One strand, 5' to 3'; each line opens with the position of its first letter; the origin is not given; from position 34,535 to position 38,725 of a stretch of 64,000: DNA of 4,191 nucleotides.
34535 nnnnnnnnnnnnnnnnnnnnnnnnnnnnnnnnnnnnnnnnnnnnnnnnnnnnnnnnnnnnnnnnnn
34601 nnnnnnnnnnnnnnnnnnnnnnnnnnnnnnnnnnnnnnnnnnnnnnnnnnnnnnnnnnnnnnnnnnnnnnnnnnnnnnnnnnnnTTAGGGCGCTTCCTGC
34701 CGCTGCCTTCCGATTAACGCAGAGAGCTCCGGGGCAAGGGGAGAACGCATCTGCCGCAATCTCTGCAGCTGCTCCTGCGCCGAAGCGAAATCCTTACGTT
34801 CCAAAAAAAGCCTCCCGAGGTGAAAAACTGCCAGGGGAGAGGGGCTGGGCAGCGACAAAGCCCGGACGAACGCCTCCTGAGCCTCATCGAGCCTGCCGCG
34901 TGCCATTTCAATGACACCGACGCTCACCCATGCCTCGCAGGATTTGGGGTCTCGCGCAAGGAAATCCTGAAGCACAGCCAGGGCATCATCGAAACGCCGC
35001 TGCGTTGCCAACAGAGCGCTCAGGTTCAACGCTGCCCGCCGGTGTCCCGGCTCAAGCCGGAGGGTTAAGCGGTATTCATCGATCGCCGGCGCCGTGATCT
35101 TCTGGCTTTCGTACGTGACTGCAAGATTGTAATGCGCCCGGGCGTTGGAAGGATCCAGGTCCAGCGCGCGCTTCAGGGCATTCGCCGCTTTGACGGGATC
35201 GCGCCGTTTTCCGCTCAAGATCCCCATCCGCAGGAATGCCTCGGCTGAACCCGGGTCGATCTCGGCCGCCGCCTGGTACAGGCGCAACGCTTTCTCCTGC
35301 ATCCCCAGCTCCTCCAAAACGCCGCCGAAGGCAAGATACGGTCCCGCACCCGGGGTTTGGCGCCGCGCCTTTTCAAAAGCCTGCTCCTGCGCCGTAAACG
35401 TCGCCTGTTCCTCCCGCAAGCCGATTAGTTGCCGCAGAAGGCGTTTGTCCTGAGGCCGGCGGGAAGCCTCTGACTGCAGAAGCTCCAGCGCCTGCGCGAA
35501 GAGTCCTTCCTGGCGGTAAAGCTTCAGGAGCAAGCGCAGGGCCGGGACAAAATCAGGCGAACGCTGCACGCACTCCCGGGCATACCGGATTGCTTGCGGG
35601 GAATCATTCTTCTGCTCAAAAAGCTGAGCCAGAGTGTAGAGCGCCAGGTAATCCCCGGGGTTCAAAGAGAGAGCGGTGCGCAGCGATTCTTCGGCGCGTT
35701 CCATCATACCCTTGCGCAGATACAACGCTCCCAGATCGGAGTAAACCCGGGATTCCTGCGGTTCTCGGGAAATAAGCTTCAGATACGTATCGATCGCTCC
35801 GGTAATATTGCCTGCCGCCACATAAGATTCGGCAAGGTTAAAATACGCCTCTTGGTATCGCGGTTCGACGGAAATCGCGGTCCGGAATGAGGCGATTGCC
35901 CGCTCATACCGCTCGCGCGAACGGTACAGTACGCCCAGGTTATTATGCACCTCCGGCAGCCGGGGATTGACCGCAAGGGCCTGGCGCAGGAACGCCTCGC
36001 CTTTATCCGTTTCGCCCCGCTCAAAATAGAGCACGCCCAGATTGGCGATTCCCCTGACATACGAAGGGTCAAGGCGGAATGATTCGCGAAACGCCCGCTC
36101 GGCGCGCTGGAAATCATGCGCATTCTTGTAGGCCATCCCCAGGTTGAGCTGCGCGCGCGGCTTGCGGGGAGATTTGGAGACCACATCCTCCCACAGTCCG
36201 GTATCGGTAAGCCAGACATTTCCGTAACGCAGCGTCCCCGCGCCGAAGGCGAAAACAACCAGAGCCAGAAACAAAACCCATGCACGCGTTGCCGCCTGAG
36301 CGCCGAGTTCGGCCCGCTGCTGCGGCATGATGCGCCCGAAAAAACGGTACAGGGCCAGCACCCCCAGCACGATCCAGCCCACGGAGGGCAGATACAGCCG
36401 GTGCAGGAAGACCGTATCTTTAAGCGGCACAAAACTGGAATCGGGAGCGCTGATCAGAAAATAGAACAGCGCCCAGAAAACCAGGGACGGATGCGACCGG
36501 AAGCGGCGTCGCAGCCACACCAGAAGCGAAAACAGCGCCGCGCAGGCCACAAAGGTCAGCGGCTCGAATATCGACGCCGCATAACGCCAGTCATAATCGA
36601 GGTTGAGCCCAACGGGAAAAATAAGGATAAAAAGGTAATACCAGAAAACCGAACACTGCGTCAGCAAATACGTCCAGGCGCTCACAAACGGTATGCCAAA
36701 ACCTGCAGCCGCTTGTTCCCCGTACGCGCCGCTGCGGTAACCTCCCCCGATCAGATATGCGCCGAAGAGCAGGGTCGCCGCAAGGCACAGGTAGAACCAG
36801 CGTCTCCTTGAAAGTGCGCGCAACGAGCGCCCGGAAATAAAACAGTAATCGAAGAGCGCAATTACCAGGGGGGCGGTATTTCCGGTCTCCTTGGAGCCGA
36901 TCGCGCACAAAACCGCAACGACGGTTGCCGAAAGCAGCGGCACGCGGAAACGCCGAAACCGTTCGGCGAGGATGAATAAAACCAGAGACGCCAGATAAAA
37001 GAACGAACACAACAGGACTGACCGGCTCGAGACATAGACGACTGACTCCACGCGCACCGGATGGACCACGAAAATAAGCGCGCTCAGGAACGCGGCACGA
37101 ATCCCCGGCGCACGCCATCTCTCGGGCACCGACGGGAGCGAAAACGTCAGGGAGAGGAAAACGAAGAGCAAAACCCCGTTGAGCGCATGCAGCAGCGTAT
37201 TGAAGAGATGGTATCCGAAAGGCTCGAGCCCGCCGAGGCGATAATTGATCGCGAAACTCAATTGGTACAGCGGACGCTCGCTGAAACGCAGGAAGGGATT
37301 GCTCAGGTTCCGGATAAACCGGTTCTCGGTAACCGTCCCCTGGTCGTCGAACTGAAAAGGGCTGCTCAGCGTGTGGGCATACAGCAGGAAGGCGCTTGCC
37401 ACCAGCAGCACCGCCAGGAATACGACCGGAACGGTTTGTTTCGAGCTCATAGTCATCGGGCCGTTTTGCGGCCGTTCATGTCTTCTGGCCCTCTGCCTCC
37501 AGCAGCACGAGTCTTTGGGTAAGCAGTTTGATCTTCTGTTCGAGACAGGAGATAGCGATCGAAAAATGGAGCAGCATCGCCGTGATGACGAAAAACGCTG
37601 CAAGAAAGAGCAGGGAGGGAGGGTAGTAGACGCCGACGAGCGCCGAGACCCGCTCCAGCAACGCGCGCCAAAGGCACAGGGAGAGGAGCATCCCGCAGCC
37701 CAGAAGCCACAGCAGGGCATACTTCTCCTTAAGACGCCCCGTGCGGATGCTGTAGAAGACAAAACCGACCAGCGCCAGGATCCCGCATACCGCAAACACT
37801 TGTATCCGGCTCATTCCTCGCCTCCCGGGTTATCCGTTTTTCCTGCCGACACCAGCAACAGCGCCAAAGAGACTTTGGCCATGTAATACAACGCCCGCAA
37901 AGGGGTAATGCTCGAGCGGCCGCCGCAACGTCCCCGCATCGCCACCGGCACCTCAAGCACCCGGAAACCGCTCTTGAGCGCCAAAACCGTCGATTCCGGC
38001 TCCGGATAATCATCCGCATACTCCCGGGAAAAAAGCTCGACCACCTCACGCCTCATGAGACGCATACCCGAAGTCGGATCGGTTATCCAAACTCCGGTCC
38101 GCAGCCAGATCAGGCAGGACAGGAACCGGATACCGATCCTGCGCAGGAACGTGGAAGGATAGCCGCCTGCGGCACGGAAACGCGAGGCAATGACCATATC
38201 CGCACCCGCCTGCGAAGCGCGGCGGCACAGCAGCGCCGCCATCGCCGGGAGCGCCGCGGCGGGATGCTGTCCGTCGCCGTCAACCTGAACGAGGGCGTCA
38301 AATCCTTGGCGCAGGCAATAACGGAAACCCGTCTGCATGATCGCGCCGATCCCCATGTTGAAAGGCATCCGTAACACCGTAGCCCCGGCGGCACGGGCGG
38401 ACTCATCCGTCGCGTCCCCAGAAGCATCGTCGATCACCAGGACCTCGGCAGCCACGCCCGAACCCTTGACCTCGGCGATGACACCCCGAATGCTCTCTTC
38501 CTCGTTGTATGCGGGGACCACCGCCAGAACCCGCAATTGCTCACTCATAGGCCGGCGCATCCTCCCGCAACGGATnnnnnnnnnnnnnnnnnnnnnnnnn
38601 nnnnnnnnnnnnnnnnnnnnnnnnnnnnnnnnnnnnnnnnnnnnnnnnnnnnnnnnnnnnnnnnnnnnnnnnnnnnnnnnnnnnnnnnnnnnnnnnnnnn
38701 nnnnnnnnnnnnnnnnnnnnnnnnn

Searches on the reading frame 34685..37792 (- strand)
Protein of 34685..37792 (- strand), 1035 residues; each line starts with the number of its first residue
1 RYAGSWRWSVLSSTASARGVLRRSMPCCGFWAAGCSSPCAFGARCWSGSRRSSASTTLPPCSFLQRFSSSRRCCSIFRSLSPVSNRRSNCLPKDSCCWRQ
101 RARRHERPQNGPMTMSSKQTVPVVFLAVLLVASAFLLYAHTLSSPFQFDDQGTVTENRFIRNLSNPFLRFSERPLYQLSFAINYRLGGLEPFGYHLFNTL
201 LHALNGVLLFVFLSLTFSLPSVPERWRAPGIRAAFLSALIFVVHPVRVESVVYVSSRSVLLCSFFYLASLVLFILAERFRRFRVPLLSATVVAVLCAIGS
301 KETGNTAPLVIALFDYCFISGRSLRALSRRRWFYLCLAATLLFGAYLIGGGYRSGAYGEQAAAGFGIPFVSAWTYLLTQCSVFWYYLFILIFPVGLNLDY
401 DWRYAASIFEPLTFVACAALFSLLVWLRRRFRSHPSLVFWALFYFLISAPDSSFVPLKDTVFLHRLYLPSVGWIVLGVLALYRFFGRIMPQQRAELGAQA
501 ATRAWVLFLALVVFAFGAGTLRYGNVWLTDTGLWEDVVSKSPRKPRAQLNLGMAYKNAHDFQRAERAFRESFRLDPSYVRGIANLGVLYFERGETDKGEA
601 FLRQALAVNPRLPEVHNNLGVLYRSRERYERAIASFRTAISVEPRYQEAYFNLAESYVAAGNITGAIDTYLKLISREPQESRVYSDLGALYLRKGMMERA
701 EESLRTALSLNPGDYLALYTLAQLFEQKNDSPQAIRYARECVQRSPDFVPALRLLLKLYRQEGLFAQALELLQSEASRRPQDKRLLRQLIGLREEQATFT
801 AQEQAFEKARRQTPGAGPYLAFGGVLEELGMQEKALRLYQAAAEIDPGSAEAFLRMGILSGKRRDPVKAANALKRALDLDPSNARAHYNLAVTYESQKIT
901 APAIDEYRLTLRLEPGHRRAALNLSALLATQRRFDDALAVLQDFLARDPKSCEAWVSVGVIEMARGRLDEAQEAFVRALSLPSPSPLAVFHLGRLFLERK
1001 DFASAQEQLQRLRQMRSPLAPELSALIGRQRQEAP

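Call 11: search_protein_families(library=pfam, proteins=[window:34685-37792:-], max_evalue=0.00001)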
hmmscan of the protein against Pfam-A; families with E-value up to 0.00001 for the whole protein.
window:34685-37792:- (1035 aa): 20 families
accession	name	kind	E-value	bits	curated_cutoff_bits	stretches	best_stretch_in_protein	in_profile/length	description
PF00515.34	TPR_1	-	7e-53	174.8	27.8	1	613-646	1-34/34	Tetratricopeptide repeat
PF07719.23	TPR_2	-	1.2e-52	172.1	27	0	613-645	1-33/34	Tetratricopeptide repeat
PF13431.12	TPR_17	-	1.2e-43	144.2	24.4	0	873-897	2-26/34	Tetratricopeptide repeat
PF14559.12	TPR_19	-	1.7e-42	144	25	1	626-684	4-62/68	Tetratricopeptide repeat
PF13181.12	TPR_8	-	7.4e-42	138.4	25.7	0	614-645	2-33/34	Tetratricopeptide repeat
PF13432.12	TPR_16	-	1.4e-41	140.9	32.7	3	619-678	3-62/65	Tetratricopeptide repeat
PF13414.12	TPR_11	-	1.3e-40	137.2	26.8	2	868-897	12-41/42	TPR repeat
PF13428.12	TPR_14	-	2.4e-37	124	23.5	0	819-858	4-43/44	Tetratricopeptide repeat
PF13424.12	TPR_12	-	1.8e-25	89.3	30.1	0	583-641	6-73/77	Tetratricopeptide repeat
PF13174.12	TPR_6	-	6.4e-24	83.4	26.3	0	648-679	1-32/33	Tetratricopeptide repeat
PF23914.1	TPR_CcmH_CycH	-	9e-21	74.8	42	0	941-1014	39-112/158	Cytochrome c-type biogenesis protein H TPR domain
PF13176.12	TPR_7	-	3.9e-20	70.6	27.9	0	617-642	3-28/36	Tetratricopeptide repeat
PF13371.12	TPR_9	-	3.9e-16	59.2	35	0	925-980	2-57/73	Tetratricopeptide repeat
PF25063.1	ARM_TT21_C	-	3e-11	44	35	0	581-684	97-201/209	Tetratricopeptide repeat protein 21 C-terminal ARM domain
PF25064.1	ARM_TT21_5th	-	1.8e-09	38.4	27.8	0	719-794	5-82/117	TT21 fifth ARM repeats domain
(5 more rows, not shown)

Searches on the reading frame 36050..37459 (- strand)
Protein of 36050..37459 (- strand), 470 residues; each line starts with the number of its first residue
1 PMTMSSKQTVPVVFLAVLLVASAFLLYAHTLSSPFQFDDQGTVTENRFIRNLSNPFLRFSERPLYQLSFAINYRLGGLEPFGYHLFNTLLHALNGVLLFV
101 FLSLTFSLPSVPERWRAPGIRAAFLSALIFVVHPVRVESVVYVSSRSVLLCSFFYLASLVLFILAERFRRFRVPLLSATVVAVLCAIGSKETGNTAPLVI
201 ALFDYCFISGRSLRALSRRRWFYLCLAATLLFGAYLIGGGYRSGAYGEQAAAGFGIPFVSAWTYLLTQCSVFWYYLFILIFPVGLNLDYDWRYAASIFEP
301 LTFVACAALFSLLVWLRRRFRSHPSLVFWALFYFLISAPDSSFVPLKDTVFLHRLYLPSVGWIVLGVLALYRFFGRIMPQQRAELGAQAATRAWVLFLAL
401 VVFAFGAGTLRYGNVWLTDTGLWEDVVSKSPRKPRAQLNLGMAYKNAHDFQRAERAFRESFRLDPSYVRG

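Call 40: search_protein_families(library=pfam, proteins=[window:36050-37459:-], max_evalue=1)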
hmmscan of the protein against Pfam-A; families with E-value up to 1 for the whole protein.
window:36050-37459:- (470 aa): 7 families
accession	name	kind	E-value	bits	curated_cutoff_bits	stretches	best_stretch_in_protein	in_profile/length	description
PF07719.23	TPR_2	-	2.9e-05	24.3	27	1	435-466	2-33/34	Tetratricopeptide repeat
PF00515.34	TPR_1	-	0.00011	22.3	27.8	1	435-467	2-34/34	Tetratricopeptide repeat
PF13181.12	TPR_8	-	0.0041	17.6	25.7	1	435-466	2-33/34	Tetratricopeptide repeat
PF13428.12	TPR_14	-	0.016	16.3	23.5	1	434-467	1-34/44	Tetratricopeptide repeat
PF13374.12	TPR_10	-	0.043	14.3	27.5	1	436-462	4-30/42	Tetratricopeptide repeat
PF13424.12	TPR_12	-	0.06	14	30.1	1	429-464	40-75/77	Tetratricopeptide repeat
PF13431.12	TPR_17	-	0.067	13.9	24.4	1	422-454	1-33/34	Tetratricopeptide repeat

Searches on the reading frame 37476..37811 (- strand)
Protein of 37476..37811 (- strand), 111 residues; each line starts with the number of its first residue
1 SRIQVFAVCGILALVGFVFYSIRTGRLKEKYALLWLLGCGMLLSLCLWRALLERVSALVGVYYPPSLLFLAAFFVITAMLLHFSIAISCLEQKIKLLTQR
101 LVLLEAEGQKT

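Call 40: search_protein_families(library=pfam, proteins=[window:37476-37811:-], max_evalue=1)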
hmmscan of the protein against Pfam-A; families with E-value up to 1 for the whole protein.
window:37476-37811:- (111 aa): 2 families
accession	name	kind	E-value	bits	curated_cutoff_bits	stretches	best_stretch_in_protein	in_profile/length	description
PF10066.14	DUF2304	-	3.7e-23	82.2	25.5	1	2-107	1-106/106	Uncharacterized conserved protein (DUF2304)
PF20154.4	LNT_N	-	0.14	12.7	27.1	1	9-83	17-91/159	Apolipoprotein N-acyltransferase N-terminal domain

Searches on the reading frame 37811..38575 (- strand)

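Call 9: search_protein_families(library=pfam, proteins=[window:37811-38575:-], max_evalue=0.001)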
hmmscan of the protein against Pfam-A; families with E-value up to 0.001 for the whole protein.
window:37811-38575:- (254 aa): 1 family
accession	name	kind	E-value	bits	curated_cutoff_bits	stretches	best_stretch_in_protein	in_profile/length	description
PF00535.33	Glycos_transf_2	-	2.9e-17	63.6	23.3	1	19-180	3-165/168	Glycosyl transferase family 2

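Call 10: search_protein_families(library=ncbifam, proteins=[window:37811-38575:-], max_evalue=0.001)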
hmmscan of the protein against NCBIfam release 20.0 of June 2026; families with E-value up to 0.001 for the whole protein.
window:37811-38575:- (254 aa): 10 families
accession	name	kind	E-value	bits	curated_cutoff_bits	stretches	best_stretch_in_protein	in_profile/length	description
NF058614.1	PPMAGASynPpgS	equivalog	9.2e-26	90.7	370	1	17-212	3-195/226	polyprenyl-phospho-N-acetylgalactosaminyl synthase PpgS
TIGR04182.1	glyco_TIGR04182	equivalog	5.6e-21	75.2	325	1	16-229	2-207/293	S-layer glycoprotein N-glycosyltransferase AglJ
NF041391.1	DPhHxTase_Halo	equivalog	3.7e-16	58.8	375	1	22-229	3-198/213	dolichyl-phosphate hexose transferase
NF010496.0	PRK13915.1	equivalog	2.2e-09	36.9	262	1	12-69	29-90/307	glucosyl-3-phosphoglycerate synthase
NF041865.1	EpsU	equivalog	6.3e-09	35.3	700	1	12-120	37-151/394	exopolysaccharide biosynthesis GT2 family glycosyltransferase EpsU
TIGR04283.1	glyco_like_mftF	equivalog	1.3e-07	31.5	182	1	19-115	4-96/221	TIGR04283 family arsenosugar biosynthesis glycosyltransferase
NF047588.1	GlcsyltransPgfSStrep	equivalog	1.6e-07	30.9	500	1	16-182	3-167/308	glycosyltransferase PgfS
NF007986.1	PRK10714.1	equivalog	4.2e-07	29.3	529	1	15-227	7-214/316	undecaprenyl-phosphate 4-deoxy-4-formamido-L-arabinose transferase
TIGR03965.1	mycofact_glyco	equivalog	1e-06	27.9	280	1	12-131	72-194/467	mycofactocin biosynthesis glycosyltransferase MftF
TIGR03937.1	PgaC_IcaA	equivalog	0.00057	19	422.3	1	10-102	41-136/407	poly-beta-1,6-N-acetyl-D-glucosamine synthase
